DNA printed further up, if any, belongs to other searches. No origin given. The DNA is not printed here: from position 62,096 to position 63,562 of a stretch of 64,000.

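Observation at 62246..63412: Sulfatase homolog stripped of nucleophile and metal ligands, converging on a LacI regulator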

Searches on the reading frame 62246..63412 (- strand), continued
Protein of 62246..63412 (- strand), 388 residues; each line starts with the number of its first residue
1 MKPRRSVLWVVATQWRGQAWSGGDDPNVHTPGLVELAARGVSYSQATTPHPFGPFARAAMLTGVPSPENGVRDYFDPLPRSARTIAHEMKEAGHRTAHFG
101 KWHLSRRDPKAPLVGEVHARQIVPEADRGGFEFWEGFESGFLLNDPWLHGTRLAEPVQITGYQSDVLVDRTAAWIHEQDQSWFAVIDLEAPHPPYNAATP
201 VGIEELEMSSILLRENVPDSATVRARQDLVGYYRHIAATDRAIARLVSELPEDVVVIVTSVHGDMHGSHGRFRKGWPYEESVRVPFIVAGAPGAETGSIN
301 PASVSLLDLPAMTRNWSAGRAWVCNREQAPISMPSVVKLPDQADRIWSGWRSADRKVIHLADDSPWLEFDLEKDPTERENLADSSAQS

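Call 7: find_homologous_proteins(query=window:62246-63412:-, max_evalue=0.00001)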
Query window:62246-63412:- (388 aa): 2372 proteins with E <= 0.00001 among 8000 candidates; the best 120 are listed.
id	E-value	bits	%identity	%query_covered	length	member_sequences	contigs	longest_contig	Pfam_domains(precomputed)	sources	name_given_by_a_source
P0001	2.1e-264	895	100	100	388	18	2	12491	PF00884.29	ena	-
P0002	5.3e-185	633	71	100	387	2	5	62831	PF00884.29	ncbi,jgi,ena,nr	ncbi:MAG: sulfatase-like hydrolase/transferase [Opitutaceae bacterium]|jgi:arylsulfatase A-like enzy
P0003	2.2e-184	631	71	98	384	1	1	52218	PF00884.29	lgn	-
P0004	3.5e-184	631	70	98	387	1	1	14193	PF00884.29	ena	-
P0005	6.9e-175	600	66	99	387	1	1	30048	PF00884.29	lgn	-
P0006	4.3e-171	587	78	85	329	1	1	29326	PF00884.29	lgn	-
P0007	4.6e-167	574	64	98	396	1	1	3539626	PF00884.29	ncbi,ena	-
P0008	7.3e-167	574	65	99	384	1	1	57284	PF00884.29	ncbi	ncbi:MAG: hypothetical protein SynsKO_30840 [Synoicihabitans sp.]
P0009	2.0e-166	572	64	98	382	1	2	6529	PF00884.29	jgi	jgi:arylsulfatase A-like enzyme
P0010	3.6e-166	571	69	91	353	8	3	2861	PF00884.29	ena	-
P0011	4.5e-166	571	65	98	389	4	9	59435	PF00884.29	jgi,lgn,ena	-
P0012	5.5e-165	567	64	98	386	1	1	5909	PF00884.29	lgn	-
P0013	5.8e-165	567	65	97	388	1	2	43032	PF16347.11,PF00884.29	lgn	-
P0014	2.5e-164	565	65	98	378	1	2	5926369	PF00884.29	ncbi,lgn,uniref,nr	ncbi:sulfatase-like hydrolase/transferase [Synoicihabitans lomoniglobus]|uniref:Sulfatase-like hydro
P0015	2.8e-164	565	67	97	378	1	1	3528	PF00884.29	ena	-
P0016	5.2e-164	564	66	93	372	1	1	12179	PF01663.28,PF00884.29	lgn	-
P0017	3.2e-163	562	64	99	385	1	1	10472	PF00884.29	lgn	-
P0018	8.1e-163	560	65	97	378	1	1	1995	PF00884.29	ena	-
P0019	2.1e-162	559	64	97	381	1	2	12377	PF00884.29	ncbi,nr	ncbi:MAG: sulfatase-like hydrolase/transferase [Rariglobus sp.]|nr:sulfatase-like hydrolase/transfer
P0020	2.4e-162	559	64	97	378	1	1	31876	PF00884.29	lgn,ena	-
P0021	5.2e-161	554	66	97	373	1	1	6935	PF00884.29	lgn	-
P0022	8.7e-161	554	64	97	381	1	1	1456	PF00884.29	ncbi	-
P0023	3.2e-160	552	65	97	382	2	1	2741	PF00884.29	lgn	-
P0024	3.4e-160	552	64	99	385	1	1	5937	PF00884.29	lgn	-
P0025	3.8e-160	551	65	96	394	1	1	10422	PF00884.29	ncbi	-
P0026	6.3e-160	551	65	93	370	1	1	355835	PF00884.29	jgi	jgi:arylsulfatase A-like enzyme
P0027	8.1e-160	550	64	97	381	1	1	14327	PF00884.29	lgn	-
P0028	8.2e-160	550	64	97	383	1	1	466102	PF00884.29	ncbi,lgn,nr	ncbi:MAG: sulfatase-like hydrolase/transferase [Candidatus Synoicihabitans palmerolidicus]|nr:sulfat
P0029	9.1e-160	550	67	93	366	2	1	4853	PF00884.29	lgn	-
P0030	2.7e-159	549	65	96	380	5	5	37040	PF00884.29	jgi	jgi:arylsulfatase A-like enzyme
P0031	3.7e-159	548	63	97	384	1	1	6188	PF00884.29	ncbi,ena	-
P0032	4.7e-159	548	65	96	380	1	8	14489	PF00884.29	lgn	-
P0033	8.3e-159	547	62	98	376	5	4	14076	PF01663.28,PF00884.29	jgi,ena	-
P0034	8.8e-159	547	64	96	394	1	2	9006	PF00884.29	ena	-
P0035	1.1e-158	547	65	93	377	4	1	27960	PF00884.29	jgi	-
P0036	1.4e-158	546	64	97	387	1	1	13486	PF00884.29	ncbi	-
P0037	2.7e-158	545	64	97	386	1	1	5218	PF00884.29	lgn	-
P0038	3.0e-158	545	63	97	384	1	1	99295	PF00884.29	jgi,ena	-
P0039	3.7e-158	545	63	97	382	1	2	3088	PF16347.11,PF00884.29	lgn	-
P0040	3.9e-158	545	63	97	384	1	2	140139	PF00884.29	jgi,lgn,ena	-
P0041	9.0e-158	544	63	97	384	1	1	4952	PF00884.29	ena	-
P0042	1.2e-157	543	63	97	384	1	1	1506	PF00884.29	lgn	-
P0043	2.1e-157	542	63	97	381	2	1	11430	PF00884.29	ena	-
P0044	2.4e-157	542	63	97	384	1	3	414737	PF00884.29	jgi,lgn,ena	-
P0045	2.6e-157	542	63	97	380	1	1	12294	PF00884.29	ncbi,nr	ncbi:MAG: sulfatase-like hydrolase/transferase [Opitutaceae bacterium]|nr:sulfatase-like hydrolase/t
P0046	2.8e-157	542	63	96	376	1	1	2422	PF00884.29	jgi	jgi:arylsulfatase A-like enzyme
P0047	3.8e-157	542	64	97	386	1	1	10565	PF00884.29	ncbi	-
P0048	4.6e-157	541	64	97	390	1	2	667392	PF16347.11,PF00884.29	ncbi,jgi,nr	ncbi:MAG: sulfatase [Rariglobus sp.]|jgi:arylsulfatase A-like enzyme|nr:sulfatase [Rariglobus sp.]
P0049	4.7e-157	541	65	96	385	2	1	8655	PF00884.29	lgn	-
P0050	4.8e-157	541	63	97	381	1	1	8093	PF00884.29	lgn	-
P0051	5.0e-157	541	63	97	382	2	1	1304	PF00884.29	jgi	jgi:arylsulfatase A-like enzyme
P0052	5.9e-157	541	63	97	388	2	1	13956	PF00884.29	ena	-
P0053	6.5e-157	541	64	98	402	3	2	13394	PF00884.29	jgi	-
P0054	6.6e-157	541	65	95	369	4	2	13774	PF01663.28,PF00884.29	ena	-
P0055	1.0e-156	540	63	98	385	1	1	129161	PF00884.29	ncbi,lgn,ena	-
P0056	1.9e-156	539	64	97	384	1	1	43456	PF00884.29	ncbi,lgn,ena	-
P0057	5.1e-156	538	64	97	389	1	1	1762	PF00884.29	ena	-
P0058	6.9e-156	537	62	97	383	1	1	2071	PF00884.29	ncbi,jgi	jgi:arylsulfatase A-like enzyme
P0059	1.6e-155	536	65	94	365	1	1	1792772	PF00884.29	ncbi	-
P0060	1.6e-155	536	62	98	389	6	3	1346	PF00884.29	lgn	-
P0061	4.1e-155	535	64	97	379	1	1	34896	PF00884.29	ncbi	-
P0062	6.1e-155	534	61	97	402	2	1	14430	PF00884.29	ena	-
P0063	8.8e-155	534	63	97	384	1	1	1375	PF16347.11,PF00884.29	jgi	jgi:arylsulfatase A-like enzyme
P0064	9.4e-155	534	64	94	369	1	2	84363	PF00884.29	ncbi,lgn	-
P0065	1.1e-154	533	62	98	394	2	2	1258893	PF00884.29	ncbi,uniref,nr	ncbi:sulfatase-like hydrolase/transferase [Rariglobus hedericola]|uniref:Sulfatase-like hydrolase/tr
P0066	1.2e-154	533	63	97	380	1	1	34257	PF00884.29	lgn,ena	-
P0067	1.2e-154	533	63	96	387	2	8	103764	PF00884.29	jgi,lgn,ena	-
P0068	1.6e-154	533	62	97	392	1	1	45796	PF00884.29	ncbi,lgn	-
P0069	2.1e-154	532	63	97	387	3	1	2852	PF00884.29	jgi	-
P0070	2.2e-154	532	62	97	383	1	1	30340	PF00884.29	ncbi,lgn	-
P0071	2.5e-154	532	62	98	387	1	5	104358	PF00884.29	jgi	jgi:arylsulfatase A-like enzyme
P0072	3.1e-154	532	62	98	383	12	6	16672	PF00884.29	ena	-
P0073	3.2e-154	532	62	97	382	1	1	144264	PF00884.29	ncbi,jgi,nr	ncbi:MAG TPA: sulfatase-like hydrolase/transferase [Rariglobus sp.]|jgi:arylsulfatase A-like enzyme|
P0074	3.7e-154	532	62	97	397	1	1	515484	PF00884.29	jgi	-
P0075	7.1e-154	531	61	97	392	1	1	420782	PF00884.29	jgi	jgi:arylsulfatase A-like enzyme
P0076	9.0e-154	530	61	97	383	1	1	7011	PF16347.11,PF00884.29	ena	-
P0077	9.4e-154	530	63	97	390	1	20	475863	PF16347.11,PF00884.29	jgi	jgi:arylsulfatase A-like enzyme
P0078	1.1e-153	530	63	93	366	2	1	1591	PF00884.29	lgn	-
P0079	1.3e-153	530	62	98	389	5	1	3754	PF00884.29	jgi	-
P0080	1.4e-153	530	61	99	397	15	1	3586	PF16347.11,PF00884.29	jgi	-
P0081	1.5e-153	530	59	96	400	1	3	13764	PF00884.29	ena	-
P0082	1.5e-153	530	66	90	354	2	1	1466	PF00884.29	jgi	jgi:arylsulfatase A-like enzyme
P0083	1.6e-153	530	62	97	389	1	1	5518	PF00884.29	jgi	jgi:arylsulfatase A-like enzyme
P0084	1.7e-153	529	63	96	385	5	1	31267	PF00884.29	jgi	jgi:arylsulfatase A-like enzyme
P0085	5.7e-153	528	60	97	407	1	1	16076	PF16347.11,PF00884.29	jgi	-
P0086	1.5e-152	526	61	97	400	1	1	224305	PF16347.11,PF00884.29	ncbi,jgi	ncbi:MAG: sulfatase-like hydrolase/transferase [Opitutaceae bacterium]|jgi:arylsulfatase A-like enzy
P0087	1.7e-152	526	62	97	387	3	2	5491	PF00884.29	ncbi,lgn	-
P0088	1.7e-152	526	62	98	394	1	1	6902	PF00884.29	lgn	-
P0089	3.1e-152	525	60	100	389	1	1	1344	PF00884.29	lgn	-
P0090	6.8e-152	524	62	98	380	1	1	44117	PF16347.11,PF00884.29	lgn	-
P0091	7.0e-152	524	61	98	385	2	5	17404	PF00884.29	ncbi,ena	-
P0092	7.6e-152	524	61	97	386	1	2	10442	PF00884.29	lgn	-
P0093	8.8e-152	524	62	97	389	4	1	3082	PF00884.29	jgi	jgi:arylsulfatase A-like enzyme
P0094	1.2e-151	523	61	98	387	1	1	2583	PF00884.29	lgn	-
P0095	1.2e-151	523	60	98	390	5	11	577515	PF16347.11,PF00884.29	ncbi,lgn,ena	-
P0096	2.5e-151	522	61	100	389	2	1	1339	PF00884.29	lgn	-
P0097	3.0e-151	522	62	97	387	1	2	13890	PF00884.29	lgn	-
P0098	3.3e-151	522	61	99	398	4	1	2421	PF16347.11,PF00884.29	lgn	-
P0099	3.4e-151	522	62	94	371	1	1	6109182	PF00884.29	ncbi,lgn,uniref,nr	ncbi:sulfatase-like hydrolase/transferase [Actomonas aquatica]|uniref:Sulfatase-like hydrolase/trans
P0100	5.5e-151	521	61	98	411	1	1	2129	PF00884.29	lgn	-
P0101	8.9e-151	521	62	98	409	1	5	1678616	PF00884.29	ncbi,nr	ncbi:MAG: sulfatase-like hydrolase/transferase [Opitutus sp.]|nr:sulfatase-like hydrolase/transferas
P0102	9.1e-151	520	61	97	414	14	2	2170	PF00884.29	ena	-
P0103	9.3e-151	520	62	97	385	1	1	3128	PF00884.29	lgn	-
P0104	1.1e-150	520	65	89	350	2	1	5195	PF00884.29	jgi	jgi:arylsulfatase A-like enzyme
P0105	1.1e-150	520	61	98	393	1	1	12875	PF16347.11,PF00884.29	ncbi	ncbi:MAG: sulfatase-like hydrolase/transferase [Opitutaceae bacterium]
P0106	1.6e-150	520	62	97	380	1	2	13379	PF16347.11,PF00884.29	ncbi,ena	-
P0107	2.3e-150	519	62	97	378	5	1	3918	PF00884.29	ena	-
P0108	2.5e-150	519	59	99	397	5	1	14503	PF00884.29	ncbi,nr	ncbi:MAG: sulfatase-like hydrolase/transferase [Opitutaceae bacterium]|nr:sulfatase-like hydrolase/t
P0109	3.0e-150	519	61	98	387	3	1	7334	PF00884.29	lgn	-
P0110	3.4e-150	519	62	97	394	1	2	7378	PF00884.29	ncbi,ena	-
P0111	3.8e-150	518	60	98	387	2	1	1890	PF00884.29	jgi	jgi:arylsulfatase A-like enzyme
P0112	4.0e-150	518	59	99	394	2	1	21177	PF16347.11,PF00884.29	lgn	-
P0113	5.5e-150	518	62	97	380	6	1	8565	PF16347.11,PF00884.29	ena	-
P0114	6.6e-150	518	61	96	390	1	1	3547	PF00884.29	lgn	-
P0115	6.8e-150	518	61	99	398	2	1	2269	PF16347.11,PF00884.29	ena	-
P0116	1.0e-149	517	61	97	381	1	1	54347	PF00884.29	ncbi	-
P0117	1.1e-149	517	62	97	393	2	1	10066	PF00884.29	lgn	-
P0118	1.1e-149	517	61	97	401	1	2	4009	PF00884.29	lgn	-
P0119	1.2e-149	517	62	97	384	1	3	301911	PF00884.29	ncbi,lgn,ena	-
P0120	1.3e-149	517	59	100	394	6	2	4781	PF16347.11,PF00884.29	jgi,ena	jgi:arylsulfatase A-like enzyme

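Call 12: find_encoding_contigs(protein=P0014, flank=8000, max_places=2)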
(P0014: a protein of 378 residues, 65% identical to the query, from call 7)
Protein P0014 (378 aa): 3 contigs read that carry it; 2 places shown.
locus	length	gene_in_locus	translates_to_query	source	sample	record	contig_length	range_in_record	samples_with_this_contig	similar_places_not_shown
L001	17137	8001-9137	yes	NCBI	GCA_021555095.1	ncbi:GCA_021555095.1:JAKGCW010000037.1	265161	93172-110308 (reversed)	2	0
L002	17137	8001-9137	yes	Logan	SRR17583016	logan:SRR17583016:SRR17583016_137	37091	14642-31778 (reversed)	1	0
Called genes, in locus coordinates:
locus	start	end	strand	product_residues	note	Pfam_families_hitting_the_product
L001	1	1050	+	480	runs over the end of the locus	PF13638:PIN_4, PF02562:PhoH, PF13604:AAA_30 (faint)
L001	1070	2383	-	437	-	-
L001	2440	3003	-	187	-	PF00156:Pribosyltran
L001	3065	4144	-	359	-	PF01408:GFO_IDH_MocA (weak), PF02894:GFO_IDH_MocA_C, PF22725:GFO_IDH_MocA_C3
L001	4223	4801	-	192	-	PF01327:Pep_deformylase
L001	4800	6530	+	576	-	-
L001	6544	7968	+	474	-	-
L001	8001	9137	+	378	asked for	PF00884:Sulfatase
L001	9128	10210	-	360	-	PF00356:LacI, PF13377:Peripla_BP_3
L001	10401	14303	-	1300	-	PF03924:CHASE, PF08447:PAS_3, PF00989:PAS, PF08448:PAS_4, PF13426:PAS_9, PF00512:HisKA, PF02518:HATPase_c, PF00072:Response_reg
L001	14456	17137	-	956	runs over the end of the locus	-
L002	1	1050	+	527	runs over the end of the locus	PF13638:PIN_4, PF02562:PhoH, PF13604:AAA_30 (faint)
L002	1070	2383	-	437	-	-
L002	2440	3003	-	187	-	PF00156:Pribosyltran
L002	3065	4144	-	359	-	PF01408:GFO_IDH_MocA (weak), PF02894:GFO_IDH_MocA_C, PF22725:GFO_IDH_MocA_C3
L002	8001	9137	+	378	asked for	PF00884:Sulfatase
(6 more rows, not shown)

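Call 13: find_encoding_contigs(protein=P0065, flank=8000, max_places=1)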
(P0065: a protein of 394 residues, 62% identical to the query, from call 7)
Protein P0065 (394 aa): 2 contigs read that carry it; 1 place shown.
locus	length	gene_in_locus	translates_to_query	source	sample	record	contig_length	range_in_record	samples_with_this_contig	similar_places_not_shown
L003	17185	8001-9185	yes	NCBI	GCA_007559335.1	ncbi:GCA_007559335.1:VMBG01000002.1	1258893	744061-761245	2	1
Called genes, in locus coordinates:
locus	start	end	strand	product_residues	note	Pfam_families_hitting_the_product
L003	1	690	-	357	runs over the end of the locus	PF01408:GFO_IDH_MocA, PF02894:GFO_IDH_MocA_C, PF22725:GFO_IDH_MocA_C3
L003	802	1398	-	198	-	PF01327:Pep_deformylase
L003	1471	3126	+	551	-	-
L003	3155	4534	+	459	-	-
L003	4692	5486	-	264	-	PF03629:SASA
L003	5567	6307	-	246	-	PF01738:DLH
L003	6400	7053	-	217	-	PF01209:Ubie_methyltran (faint), PF08241:Methyltransf_11, PF08242:Methyltransf_12, PF13649:Methyltransf_25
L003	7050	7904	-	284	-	-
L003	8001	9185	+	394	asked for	PF00884:Sulfatase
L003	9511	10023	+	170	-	PF01058:Oxidored_q6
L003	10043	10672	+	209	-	PF00329:Complex1_30kDa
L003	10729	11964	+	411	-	PF00346:Complex1_49kDa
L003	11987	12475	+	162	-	PF01257:2Fe-2S_thioredx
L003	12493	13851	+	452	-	PF01512:Complex1_51K, PF10531:SLBB (weak), PF22461:SLBB_2 (weak), PF10589:NADH_4Fe-4S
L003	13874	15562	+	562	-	PF00111:Fer2 (weak), PF13510:Fer2_4, PF10588:NADH-G_4Fe-4S_3, PF22117:Fer4_Nqo3, PF22151:Fer4_NDSU1, PF00384:Molybdopterin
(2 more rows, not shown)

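Call 14: find_encoding_contigs(protein=P0099, flank=8000, max_places=1)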
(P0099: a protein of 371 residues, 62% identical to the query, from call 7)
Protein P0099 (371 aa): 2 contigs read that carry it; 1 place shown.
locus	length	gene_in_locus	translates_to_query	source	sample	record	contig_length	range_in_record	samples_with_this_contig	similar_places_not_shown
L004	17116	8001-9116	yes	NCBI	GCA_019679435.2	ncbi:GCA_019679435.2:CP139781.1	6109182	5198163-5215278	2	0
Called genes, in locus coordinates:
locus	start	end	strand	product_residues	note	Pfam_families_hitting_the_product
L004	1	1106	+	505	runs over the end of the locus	PF13638:PIN_4, PF13604:AAA_30 (faint), PF02562:PhoH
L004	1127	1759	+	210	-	-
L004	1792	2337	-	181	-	PF00156:Pribosyltran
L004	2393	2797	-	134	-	-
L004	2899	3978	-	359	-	PF01408:GFO_IDH_MocA, PF02894:GFO_IDH_MocA_C, PF22725:GFO_IDH_MocA_C3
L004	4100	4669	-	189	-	PF01327:Pep_deformylase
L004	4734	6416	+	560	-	-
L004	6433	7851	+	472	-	-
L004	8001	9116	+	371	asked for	PF00884:Sulfatase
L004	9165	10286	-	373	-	PF00356:LacI, PF13377:Peripla_BP_3 (weak)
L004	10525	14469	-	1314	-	PF08448:PAS_4 (weak), PF08447:PAS_3, PF00989:PAS (weak), PF08448:PAS_4, PF13426:PAS_9, PF00512:HisKA, PF02518:HATPase_c, PF00072:Response_reg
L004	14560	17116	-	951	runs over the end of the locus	-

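Call 15: find_encoding_contigs(protein=P0101, flank=8000, max_places=1)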
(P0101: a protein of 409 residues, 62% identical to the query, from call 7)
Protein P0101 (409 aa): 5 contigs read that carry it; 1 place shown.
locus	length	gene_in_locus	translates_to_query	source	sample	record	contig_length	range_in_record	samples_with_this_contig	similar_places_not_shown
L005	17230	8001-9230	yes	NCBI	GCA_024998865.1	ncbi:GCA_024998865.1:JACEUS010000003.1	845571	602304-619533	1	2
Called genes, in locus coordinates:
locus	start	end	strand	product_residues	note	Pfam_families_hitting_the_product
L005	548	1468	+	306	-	PF08668:HDOD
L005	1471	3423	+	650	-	PF08448:PAS_4, PF08447:PAS_3 (weak), PF00989:PAS, PF13426:PAS_9, PF08447:PAS_3 (weak), PF00512:HisKA, PF02518:HATPase_c, PF00072:Response_reg, +1 more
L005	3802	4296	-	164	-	PF01584:CheW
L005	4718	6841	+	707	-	PF01627:Hpt, PF02895:H-kinase_dim, PF02518:HATPase_c, PF01584:CheW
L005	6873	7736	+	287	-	PF08668:HDOD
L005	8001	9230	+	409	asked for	PF00884:Sulfatase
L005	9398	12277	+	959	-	PF00069:Pkinase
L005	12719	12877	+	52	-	-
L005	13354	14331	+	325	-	PF00078:RVT_1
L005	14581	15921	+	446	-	PF14236:DruA, PF13808:DDE_Tnp_1_assoc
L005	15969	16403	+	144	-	-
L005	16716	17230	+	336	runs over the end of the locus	PF04616:Glyco_hydro_43 (weak)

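Call 20: predict_structure(alignment_id=A1)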
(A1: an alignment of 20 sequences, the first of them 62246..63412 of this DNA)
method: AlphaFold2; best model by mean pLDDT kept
length: 388 residues; sequences in the alignment: 20
mean_pLDDT: 80.4   pTM: 0.87
mean pLDDT of the five models: 80.4, 75.6, 75.6, 75.2, 70.9
residues with pLDDT >= 90: 150; 70-90: 146; 50-70: 58; < 50: 34
segments of 3 or more residues with pLDDT < 50: 114-118, 138-146, 264-277, 340-343
pLDDT, mean of each block of 10 residues (from residue 1): 87 81 86 95 91 85 92 80 95 93 62 49 78 68 46 64 85 93 88 61 87 81 85 87 94 94 48 44 89 94 95 97 93 68 70 91 88 84 67
secondary structure, 60 per line:
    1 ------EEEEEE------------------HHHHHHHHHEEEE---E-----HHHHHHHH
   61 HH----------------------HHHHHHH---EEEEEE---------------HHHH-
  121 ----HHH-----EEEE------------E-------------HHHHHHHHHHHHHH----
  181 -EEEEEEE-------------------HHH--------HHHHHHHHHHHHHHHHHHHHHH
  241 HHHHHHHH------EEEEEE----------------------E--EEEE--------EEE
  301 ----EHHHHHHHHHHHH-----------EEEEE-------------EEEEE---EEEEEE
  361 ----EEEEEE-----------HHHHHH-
elements in order: E7-12 H31-39 E40-43 H53-62 H85-91 E95-100 H116-119 E133-136 H163-176 E182-188 H219-248 E255-260 E286-289 E298-300 H306-317 E329-333 E347-351 E355-360 E365-370 H382-387
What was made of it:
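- The model is of low confidence (pLDDT below 50) in three highly conserved loops (114-118, 138-146, 264-277), one of which carries Lys274, so the pocket geometry rests on sequence alignment and not on coordinates (call 20).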

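Call 22: search_protein_representatives(alignment_id=A1)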
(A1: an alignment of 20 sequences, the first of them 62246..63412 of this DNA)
Query: 20 sequences, 384 profile positions. Proteins with E-value up to 0.001 (for the whole library): 74635; up to 1e-10: 20693; up to 1e-30: 425. The best 150 are listed.
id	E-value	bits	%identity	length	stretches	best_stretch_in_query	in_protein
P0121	4.1e-143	493.3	-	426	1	3-381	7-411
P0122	2.6e-135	467.7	-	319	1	3-289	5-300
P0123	2.3e-129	448.1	-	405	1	3-366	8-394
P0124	7.5e-125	433.2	-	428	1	6-377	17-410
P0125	1.8e-117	409.0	-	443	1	5-382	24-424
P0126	1.0e-106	373.5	-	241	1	3-204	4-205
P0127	1.3e-95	337.0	-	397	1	5-350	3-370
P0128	2.7e-93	329.4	-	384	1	5-311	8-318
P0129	6.0e-93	328.2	-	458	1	3-382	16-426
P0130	3.7e-91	322.3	-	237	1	153-381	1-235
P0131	1.5e-87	310.4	-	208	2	81-167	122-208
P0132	1.1e-86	307.6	-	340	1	60-250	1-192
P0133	2.0e-84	300.2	-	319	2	163-301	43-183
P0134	6.4e-81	288.6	-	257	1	124-291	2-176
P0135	2.3e-77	276.9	-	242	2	123-228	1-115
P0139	5.6e-75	269.0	-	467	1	3-381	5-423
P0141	6.6e-67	242.5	-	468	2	6-312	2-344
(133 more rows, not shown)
